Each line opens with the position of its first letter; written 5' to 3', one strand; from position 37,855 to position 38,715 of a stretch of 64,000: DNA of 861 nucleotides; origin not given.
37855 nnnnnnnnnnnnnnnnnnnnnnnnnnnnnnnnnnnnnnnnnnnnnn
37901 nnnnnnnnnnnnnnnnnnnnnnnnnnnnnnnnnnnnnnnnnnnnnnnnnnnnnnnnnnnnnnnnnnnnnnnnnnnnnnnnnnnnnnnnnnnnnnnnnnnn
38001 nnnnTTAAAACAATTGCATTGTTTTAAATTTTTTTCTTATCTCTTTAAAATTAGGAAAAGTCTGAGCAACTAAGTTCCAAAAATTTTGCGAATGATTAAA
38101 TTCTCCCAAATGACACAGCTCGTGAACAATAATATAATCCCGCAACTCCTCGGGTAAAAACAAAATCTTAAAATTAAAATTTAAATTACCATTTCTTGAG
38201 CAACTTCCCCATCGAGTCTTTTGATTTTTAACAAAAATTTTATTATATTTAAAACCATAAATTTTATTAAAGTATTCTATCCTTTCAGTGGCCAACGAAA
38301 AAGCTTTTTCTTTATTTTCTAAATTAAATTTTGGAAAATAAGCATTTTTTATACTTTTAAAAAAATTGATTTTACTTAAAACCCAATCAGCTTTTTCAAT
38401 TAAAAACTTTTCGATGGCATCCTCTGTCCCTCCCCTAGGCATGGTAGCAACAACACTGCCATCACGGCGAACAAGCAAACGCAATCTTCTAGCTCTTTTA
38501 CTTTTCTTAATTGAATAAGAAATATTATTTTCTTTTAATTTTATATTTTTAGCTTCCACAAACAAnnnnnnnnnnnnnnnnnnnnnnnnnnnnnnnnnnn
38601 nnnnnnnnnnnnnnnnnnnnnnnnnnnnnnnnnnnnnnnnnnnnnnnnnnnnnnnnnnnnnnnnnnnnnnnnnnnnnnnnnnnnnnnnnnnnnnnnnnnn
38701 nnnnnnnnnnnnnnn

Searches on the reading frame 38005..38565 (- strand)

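Call 12: search_protein_families(library=pfam, proteins=[window:38005-38565:-], max_evalue=0.01)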
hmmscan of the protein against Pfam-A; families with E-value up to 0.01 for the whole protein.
window:38005-38565:- (186 aa): 1 family
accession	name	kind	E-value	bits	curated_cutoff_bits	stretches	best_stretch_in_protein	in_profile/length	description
PF01863.23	YgjP-like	-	1.1e-42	146.8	26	2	86-181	110-205/207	YgjP-like, metallopeptidase domain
